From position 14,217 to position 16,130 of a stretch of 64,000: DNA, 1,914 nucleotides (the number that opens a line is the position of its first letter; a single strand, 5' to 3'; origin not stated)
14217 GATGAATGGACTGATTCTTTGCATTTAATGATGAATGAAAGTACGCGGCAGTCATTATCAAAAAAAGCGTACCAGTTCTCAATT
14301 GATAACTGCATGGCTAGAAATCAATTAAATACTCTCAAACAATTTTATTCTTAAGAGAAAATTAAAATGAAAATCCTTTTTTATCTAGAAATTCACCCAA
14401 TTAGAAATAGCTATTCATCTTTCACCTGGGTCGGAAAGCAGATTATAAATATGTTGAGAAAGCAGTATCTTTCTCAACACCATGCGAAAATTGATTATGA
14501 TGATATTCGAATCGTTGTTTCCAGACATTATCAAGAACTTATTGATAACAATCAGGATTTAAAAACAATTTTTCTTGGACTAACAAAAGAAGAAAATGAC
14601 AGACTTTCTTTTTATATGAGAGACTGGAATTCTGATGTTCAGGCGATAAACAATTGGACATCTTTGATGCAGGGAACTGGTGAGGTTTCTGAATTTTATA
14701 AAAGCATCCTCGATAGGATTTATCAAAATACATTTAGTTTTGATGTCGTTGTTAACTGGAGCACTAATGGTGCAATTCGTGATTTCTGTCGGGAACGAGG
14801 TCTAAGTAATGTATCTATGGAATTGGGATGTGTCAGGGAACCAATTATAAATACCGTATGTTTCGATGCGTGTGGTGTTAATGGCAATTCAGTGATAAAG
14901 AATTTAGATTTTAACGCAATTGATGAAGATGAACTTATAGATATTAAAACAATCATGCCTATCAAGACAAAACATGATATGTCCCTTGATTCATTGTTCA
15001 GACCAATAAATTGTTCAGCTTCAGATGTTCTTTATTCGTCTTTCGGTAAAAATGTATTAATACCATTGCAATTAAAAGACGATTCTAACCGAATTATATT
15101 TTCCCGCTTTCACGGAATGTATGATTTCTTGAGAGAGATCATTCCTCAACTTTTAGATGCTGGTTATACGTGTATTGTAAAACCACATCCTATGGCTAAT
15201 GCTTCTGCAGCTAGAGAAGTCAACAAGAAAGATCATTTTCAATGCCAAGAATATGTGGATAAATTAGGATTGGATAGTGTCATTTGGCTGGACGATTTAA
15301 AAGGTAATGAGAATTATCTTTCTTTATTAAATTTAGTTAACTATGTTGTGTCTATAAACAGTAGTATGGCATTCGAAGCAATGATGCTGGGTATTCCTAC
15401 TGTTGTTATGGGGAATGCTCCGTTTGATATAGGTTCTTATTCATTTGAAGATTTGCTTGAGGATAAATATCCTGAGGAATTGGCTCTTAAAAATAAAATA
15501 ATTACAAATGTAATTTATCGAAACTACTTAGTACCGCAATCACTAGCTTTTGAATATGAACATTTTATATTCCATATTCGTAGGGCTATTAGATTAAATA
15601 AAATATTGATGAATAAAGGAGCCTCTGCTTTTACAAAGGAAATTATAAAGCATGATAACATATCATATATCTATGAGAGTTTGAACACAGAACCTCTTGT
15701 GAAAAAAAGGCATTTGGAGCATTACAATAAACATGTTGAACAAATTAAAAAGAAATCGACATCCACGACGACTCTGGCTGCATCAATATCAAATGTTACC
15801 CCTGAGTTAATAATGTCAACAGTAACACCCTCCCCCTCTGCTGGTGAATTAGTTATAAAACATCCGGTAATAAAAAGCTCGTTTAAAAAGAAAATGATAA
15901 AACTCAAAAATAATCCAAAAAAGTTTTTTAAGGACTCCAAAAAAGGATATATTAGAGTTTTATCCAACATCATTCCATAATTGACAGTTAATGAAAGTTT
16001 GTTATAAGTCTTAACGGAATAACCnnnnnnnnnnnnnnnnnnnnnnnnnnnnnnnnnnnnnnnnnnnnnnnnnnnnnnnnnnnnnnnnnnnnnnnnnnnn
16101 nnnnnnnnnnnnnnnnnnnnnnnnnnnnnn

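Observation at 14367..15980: Region 2 protein with a KpsS/KpsC-like domain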

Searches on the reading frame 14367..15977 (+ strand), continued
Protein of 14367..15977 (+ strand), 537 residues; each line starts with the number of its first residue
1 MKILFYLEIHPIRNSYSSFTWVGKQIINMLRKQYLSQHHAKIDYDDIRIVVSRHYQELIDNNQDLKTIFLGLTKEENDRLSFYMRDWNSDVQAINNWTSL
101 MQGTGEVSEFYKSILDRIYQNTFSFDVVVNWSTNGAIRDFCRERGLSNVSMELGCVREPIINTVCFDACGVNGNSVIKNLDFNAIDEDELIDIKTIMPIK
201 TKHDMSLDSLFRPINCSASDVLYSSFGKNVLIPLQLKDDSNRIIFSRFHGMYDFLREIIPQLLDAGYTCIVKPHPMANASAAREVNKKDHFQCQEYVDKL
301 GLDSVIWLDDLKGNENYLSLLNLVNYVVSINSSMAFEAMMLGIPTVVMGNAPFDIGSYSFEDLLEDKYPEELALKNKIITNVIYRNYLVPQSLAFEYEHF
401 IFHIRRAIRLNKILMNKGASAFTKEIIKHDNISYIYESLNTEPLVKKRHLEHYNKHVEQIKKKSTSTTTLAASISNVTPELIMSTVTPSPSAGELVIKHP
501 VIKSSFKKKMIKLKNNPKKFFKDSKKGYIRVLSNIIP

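Call 37: fold_search(model_id=the predicted structure, library=pdb)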
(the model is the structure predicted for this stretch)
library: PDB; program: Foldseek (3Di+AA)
matches with E <= 10: 1111; with E <= 0.001: 186
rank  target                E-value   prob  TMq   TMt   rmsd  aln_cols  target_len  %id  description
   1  5fa1_B                2.5e-17  1.00  0.45  0.61  10.6       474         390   16  The structure of the beta-3-deoxy-D-manno-oct-2-ulosonic acid transferase domain of WbbB (released 2016-05-18)
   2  8csb_B                5.4e-17  1.00  0.49  0.65   7.5       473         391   15  WbbB D232N in complex with CMP-beta-Kdo (released 2022-11-09)
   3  5fa1_A                5.7e-17  1.00  0.45  0.60  10.5       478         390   16  The structure of the beta-3-deoxy-D-manno-oct-2-ulosonic acid transferase domain of WbbB (released 2016-05-18)
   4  8csb_A                7.2e-17  1.00  0.47  0.62   7.6       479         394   16  WbbB D232N in complex with CMP-beta-Kdo (released 2022-11-09)
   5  8csd_B                8.9e-17  1.00  0.46  0.60  10.6       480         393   15  WbbB D232C Kdo adduct (released 2022-11-09)
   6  8csf_A                1.1e-16  1.00  0.48  0.64   7.6       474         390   16  WbbB D232C-Kdo adduct + alpha-Rha(1,3)GlcNAc ternary complex (released 2022-11-09)
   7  8csc_B                1.3e-16  1.00  0.46  0.60  10.2       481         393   15  WbbB D232N-Kdo adduct (released 2022-11-09)
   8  5fa0_B                1.5e-16  1.00  0.45  0.60  11.2       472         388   16  The structure of the beta-3-deoxy-D-manno-oct-2-ulosonic acid transferase domain from WbbB (released 2016-05-18)
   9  8csd_A                1.9e-16  1.00  0.47  0.61   9.3       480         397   15  WbbB D232C Kdo adduct (released 2022-11-09)
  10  5fa0_A                3.2e-16  1.00  0.45  0.60  11.0       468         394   17  The structure of the beta-3-deoxy-D-manno-oct-2-ulosonic acid transferase domain from WbbB (released 2016-05-18)
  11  8csc_A                3.3e-16  1.00  0.45  0.60  10.5       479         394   16  WbbB D232N-Kdo adduct (released 2022-11-09)
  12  8csf_B                5.2e-16  1.00  0.47  0.62   8.7       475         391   16  WbbB D232C-Kdo adduct + alpha-Rha(1,3)GlcNAc ternary complex (released 2022-11-09)
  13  8cse_B                9.5e-16  1.00  0.45  0.60   9.9       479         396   16  WbbB in complex with alpha-Rha-(1-3)-beta-GlcNAc acceptor (released 2022-11-09)
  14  8cse_A                1.8e-15  1.00  0.46  0.61  10.0       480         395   17  WbbB in complex with alpha-Rha-(1-3)-beta-GlcNAc acceptor (released 2022-11-09)
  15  9yfx_B                2.1e-08  1.00  0.33  0.48  10.4       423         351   12  KrKA retaining Kdo transferase CMP complex (released 2026-01-28)
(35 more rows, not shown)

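Call 49: find_encoding_contigs(protein=P0002, flank=10000, max_places=2)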
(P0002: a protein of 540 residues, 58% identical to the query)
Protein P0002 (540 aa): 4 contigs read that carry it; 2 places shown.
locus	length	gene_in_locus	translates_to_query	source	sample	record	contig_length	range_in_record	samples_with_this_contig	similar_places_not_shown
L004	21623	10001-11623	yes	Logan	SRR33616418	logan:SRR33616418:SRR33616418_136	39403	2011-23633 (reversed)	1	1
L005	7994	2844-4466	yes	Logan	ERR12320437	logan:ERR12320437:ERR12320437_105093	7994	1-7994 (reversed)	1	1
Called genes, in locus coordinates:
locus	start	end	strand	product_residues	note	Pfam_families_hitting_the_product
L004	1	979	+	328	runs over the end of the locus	PF01380:SIS, PF00571:CBS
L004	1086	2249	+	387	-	-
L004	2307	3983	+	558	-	PF02563:Poly_export, PF22461:SLBB_2 (faint), PF10531:SLBB (faint)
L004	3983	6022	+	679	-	PF05159:Capsule_synth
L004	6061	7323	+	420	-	PF05159:Capsule_synth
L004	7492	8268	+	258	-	PF01061:ABC2_membrane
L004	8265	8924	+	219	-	PF00005:ABC_tran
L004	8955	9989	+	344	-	-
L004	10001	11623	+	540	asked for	PF05159:Capsule_synth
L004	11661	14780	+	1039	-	-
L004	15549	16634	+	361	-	PF01073:3Beta_HSD, PF01370:Epimerase, PF02719:Polysacc_synt_2, PF04321:RmlD_sub_bind, PF16363:GDP_Man_Dehyd, PF07993:NAD_binding_4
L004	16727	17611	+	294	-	PF00483:NTP_transferase, PF12804:NTP_transf_3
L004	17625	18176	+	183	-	PF00908:dTDP_sugar_isom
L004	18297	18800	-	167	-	PF00210:Ferritin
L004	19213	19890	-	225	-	PF10099:RskA_C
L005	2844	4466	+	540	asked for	PF05159:Capsule_synth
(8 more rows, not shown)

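Call 54: find_encoding_contigs(protein=P0001, flank=8000, max_places=2)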
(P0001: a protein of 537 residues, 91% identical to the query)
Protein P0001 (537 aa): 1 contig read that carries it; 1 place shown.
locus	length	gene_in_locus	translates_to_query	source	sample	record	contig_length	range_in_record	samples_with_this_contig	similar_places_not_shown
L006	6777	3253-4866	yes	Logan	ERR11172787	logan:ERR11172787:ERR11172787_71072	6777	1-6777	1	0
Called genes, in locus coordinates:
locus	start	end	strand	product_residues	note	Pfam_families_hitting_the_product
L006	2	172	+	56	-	?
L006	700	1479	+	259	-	PF01061:ABC2_membrane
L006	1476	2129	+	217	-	PF00005:ABC_tran, PF02463:SMC_N (faint)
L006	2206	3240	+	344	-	PF13692:Glyco_trans_1_4 (weak)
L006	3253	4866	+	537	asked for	PF21912:Glyco_transf_99 (weak), PF05159:Capsule_synth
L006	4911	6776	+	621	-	?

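Call 55: find_encoding_contigs(protein=P0006, flank=10000, max_places=1)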
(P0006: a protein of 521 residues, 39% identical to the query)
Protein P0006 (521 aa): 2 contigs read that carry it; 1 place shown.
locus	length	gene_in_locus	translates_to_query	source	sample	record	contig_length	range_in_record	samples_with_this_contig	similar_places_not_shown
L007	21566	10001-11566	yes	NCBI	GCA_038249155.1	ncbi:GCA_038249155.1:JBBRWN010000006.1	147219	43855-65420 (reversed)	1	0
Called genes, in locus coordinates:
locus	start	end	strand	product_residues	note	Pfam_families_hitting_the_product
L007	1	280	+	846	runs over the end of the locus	PF02737:3HCDH_N, PF00725:3HCDH (weak), PF00378:ECH_1, PF16113:ECH_2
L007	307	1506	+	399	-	PF00108:Thiolase_N, PF00109:ketoacyl-synt (weak), PF02803:Thiolase_C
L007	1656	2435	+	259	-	PF00378:ECH_1, PF16113:ECH_2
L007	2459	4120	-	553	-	PF02652:Lactate_perm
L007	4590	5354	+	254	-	PF01061:ABC2_membrane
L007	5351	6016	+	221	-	PF00005:ABC_tran, PF13304:AAA_21 (faint)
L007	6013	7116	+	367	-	-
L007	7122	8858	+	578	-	PF02563:Poly_export, PF10531:SLBB (faint), PF22461:SLBB_2 (faint)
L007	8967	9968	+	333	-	PF13524:Glyco_trans_1_2 (faint)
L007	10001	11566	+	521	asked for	PF21912:Glyco_transf_99 (faint), PF05159:Capsule_synth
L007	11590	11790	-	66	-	-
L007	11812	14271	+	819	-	PF12895:ANAPC3 (faint), PF13428:TPR_14 (faint), PF16822:ALGX, PF14561:TPR_20 (faint), PF23914:TPR_CcmH_CycH (faint), PF00515:TPR_1 (faint), PF07719:TPR_2 (faint), PF13432:TPR_16, +9 more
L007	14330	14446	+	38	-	-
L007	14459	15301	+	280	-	PF00793:DAHP_synth_1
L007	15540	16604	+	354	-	-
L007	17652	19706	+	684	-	PF05159:Capsule_synth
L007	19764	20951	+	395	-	PF05159:Capsule_synth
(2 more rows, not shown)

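Call 56: find_encoding_contigs(protein=P0038, flank=10000, max_places=1)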
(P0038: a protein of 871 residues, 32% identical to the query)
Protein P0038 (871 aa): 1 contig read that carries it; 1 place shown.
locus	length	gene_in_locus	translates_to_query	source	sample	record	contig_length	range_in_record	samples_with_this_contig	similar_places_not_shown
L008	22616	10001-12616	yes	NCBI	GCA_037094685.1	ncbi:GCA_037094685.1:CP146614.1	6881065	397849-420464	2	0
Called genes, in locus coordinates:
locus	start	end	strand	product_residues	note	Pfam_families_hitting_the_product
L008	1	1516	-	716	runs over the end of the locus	PF00771:FHIPEP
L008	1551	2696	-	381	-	PF01312:Bac_export_2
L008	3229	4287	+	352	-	PF13946:DUF4214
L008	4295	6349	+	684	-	-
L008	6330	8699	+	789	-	PF13641:Glyco_tranf_2_3, PF00535:Glycos_transf_2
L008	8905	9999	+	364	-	-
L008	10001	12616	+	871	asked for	PF05159:Capsule_synth, PF05045:RgpF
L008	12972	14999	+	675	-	PF13506:Glyco_transf_21 (faint), PF13641:Glyco_tranf_2_3 (weak), PF00535:Glycos_transf_2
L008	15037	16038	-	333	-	PF13229:Beta_helix (weak), PF05048:NosD (weak)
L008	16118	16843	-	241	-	PF01479:S4, PF00849:PseudoU_synth_2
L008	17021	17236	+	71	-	-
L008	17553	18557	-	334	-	PF25145:NfeD1b_N (faint), PF01343:Peptidase_S49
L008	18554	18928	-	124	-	PF00355:Rieske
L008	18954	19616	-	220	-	PF00702:Hydrolase, PF08282:Hydrolase_3 (faint), PF12710:HAD, PF13419:HAD_2, PF13242:Hydrolase_like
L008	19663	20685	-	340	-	PF01479:S4 (weak), PF00849:PseudoU_synth_2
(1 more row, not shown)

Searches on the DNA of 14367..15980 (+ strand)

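Call 21: search_dna_similar(query=window:14367-15980:+, collection=ecoli_genomes, mode=distant, max_rows=40, rows=spread)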
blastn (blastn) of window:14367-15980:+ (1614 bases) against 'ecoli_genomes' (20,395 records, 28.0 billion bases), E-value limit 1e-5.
Records with a match: 28; places in all: 39; records where one place covers at least 80% of the query: 28.
Genomes with a match: 28 of 5426; with a place that covers at least 80% of the query: 28. Places per genome that has any: lowest 1, median 1, highest 9. On chromosomes: 39 places; on plasmids: 0.
Best place of each record, by identity: >=99% 28.
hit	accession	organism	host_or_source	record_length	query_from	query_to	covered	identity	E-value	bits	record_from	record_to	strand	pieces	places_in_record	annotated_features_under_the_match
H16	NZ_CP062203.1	Escherichia coli strain K_EC180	swine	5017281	1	1614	100%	100.0%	0e+0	2911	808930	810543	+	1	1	beta-3-deoxy-D-manno-oct-2-ulosonic acid transferase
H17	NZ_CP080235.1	Escherichia coli O139:H1 strain W13-16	Sus scrofa scrofa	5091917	1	1614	100%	100.0%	0e+0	2911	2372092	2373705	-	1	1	beta-3-deoxy-D-manno-oct-2-ulosonic acid transferase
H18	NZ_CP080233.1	Escherichia coli O139:H1 strain P15-25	Sus scrofa domesticus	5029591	1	1614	100%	100.0%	0e+0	2911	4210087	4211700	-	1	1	beta-3-deoxy-D-manno-oct-2-ulosonic acid transferase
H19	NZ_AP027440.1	Escherichia coli strain EC556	Sus scrofa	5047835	1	1614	100%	100.0%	0e+0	2911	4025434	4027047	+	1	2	beta-3-deoxy-D-manno-oct-2-ulosonic acid transferase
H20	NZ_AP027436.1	Escherichia coli strain EC571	Sus scrofa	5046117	1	1614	100%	100.0%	0e+0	2911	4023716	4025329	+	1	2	beta-3-deoxy-D-manno-oct-2-ulosonic acid transferase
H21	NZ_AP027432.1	Escherichia coli strain EC581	Sus scrofa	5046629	1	1614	100%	100.0%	0e+0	2911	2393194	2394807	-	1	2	beta-3-deoxy-D-manno-oct-2-ulosonic acid transferase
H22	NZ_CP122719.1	Escherichia coli strain ETEC1748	Sus scrofa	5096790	1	1614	100%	100.0%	0e+0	2911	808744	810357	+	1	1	beta-3-deoxy-D-manno-oct-2-ulosonic acid transferase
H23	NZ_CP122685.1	Escherichia coli strain ETEC4067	Sus scrofa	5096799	1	1614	100%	100.0%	0e+0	2911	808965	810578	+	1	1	beta-3-deoxy-D-manno-oct-2-ulosonic acid transferase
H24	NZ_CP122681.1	Escherichia coli strain ETEC4068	Sus scrofa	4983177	1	1614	100%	100.0%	0e+0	2911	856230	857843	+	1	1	beta-3-deoxy-D-manno-oct-2-ulosonic acid transferase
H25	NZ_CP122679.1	Escherichia coli strain ETEC4069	Sus scrofa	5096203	1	1614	100%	100.0%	0e+0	2911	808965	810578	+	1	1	beta-3-deoxy-D-manno-oct-2-ulosonic acid transferase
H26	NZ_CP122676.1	Escherichia coli strain ETEC4070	Sus scrofa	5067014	1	1614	100%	100.0%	0e+0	2911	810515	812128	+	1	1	beta-3-deoxy-D-manno-oct-2-ulosonic acid transferase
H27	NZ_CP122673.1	Escherichia coli strain ETEC4071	Sus scrofa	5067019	1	1614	100%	100.0%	0e+0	2911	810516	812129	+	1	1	beta-3-deoxy-D-manno-oct-2-ulosonic acid transferase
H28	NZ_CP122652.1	Escherichia coli strain ETEC4075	Sus scrofa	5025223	1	1614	100%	100.0%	0e+0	2911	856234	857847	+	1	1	beta-3-deoxy-D-manno-oct-2-ulosonic acid transferase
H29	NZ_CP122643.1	Escherichia coli strain ETEC4079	Sus scrofa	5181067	1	1614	100%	100.0%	0e+0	2911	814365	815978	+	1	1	beta-3-deoxy-D-manno-oct-2-ulosonic acid transferase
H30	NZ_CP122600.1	Escherichia coli strain ETEC6333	Sus scrofa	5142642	1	1614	100%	100.0%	0e+0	2911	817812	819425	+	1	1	beta-3-deoxy-D-manno-oct-2-ulosonic acid transferase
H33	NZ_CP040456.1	Escherichia coli strain UPEC132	Homo sapiens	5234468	1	1614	100%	99.9%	0e+0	2907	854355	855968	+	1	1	beta-3-deoxy-D-manno-oct-2-ulosonic acid transferase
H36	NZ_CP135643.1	Escherichia coli strain TUM17543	missing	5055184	1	1614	100%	99.9%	0e+0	2907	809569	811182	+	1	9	beta-3-deoxy-D-manno-oct-2-ulosonic acid transferase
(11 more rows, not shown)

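Call 39: get_annotated_region(hit=H33, flank=9000)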
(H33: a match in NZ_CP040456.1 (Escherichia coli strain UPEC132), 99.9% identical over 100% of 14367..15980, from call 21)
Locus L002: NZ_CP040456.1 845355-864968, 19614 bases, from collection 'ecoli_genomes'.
description: Escherichia coli strain UPEC132 chromosome, complete genome
organism: Escherichia coli strain UPEC132 (NCBI taxid 562)
replicon: chromosome; assembly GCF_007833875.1
host: Homo sapiens; source: urinary; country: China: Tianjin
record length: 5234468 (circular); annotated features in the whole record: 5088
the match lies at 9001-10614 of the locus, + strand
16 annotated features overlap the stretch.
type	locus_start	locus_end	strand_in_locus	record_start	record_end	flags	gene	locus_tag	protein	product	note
CDS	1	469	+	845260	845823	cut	gspH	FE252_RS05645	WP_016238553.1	type II secretion system minor pseudopilin GspH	-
CDS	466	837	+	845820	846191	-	gspI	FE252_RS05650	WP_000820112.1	type II secretion system minor pseudopilin GspI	-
CDS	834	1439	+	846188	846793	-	gspJ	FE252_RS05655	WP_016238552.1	type II secretion system minor pseudopilin GspJ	-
CDS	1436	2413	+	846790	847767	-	gspK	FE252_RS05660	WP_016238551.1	type II secretion system minor pseudopilin GspK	-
CDS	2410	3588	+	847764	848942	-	gspL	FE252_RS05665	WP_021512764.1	type II secretion system protein GspL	-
CDS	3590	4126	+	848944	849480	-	yghD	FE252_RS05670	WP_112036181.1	GspM family type II secretion system protein YghD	-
CDS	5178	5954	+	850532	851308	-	-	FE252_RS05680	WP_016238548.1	ABC transporter permease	-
CDS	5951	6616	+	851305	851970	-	-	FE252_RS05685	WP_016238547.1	ABC transporter ATP-binding protein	-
CDS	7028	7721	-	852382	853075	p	-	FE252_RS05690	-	IS1 family transposase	frameshifted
CDS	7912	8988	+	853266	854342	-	-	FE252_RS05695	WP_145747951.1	glycosyltransferase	-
CDS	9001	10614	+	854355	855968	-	-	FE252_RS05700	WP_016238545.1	beta-3-deoxy-D-manno-oct-2-ulosonic acid transferase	-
CDS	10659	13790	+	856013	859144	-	-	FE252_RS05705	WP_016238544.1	hypothetical protein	-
CDS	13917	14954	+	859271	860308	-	-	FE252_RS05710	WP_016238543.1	glycosyltransferase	-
CDS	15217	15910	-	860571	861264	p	-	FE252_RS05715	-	IS1 family transposase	frameshifted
CDS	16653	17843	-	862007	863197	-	-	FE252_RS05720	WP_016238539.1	capsule biosynthesis protein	-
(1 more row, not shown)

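Call 40: get_annotated_region(hit=H36, flank=20000)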
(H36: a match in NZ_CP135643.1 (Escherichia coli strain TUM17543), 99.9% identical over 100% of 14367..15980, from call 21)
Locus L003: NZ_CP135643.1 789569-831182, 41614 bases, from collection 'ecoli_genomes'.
description: Escherichia coli strain TUM17543 chromosome, complete genome
organism: Escherichia coli strain TUM17543 (NCBI taxid 562)
replicon: chromosome; assembly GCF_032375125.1
host: missing; source: missing; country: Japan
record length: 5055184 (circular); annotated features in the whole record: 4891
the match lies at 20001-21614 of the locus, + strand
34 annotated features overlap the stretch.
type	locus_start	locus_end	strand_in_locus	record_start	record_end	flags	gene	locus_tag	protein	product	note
CDS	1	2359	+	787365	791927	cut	sslE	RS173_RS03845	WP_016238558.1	lipoprotein metalloprotease SslE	-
CDS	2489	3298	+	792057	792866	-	pppA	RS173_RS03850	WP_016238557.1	prepilin peptidase PppA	-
CDS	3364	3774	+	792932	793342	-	gspS2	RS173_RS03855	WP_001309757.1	type II secretion system pilot lipoprotein GspS-beta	-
CDS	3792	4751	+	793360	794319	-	gspC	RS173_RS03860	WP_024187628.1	type II secretion system protein GspC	-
CDS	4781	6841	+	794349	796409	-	gspD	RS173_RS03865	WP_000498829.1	type II secretion system secretin GspD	-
CDS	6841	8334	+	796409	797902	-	gspE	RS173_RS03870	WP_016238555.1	type II secretion system ATPase GspE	-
CDS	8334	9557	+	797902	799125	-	gspF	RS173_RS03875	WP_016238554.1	type II secretion system inner membrane protein GspF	-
CDS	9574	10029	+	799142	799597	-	gspG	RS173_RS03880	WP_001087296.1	type II secretion system major pseudopilin GspG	-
CDS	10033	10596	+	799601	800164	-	gspH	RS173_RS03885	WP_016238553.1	type II secretion system minor pseudopilin GspH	-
CDS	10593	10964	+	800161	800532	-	gspI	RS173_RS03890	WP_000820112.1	type II secretion system minor pseudopilin GspI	-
CDS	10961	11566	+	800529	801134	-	gspJ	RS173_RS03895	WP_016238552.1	type II secretion system minor pseudopilin GspJ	-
CDS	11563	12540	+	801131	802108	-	gspK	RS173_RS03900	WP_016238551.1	type II secretion system minor pseudopilin GspK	-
CDS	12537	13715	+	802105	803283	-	gspL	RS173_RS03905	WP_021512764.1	type II secretion system protein GspL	-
CDS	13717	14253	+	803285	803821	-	yghD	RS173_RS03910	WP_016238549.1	GspM family type II secretion system protein YghD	-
CDS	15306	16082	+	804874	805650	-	-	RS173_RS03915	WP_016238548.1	ABC transporter permease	-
CDS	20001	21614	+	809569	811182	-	-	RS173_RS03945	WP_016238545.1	beta-3-deoxy-D-manno-oct-2-ulosonic acid transferase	-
CDS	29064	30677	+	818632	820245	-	-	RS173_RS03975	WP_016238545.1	beta-3-deoxy-D-manno-oct-2-ulosonic acid transferase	-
CDS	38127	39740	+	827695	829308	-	-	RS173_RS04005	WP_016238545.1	beta-3-deoxy-D-manno-oct-2-ulosonic acid transferase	-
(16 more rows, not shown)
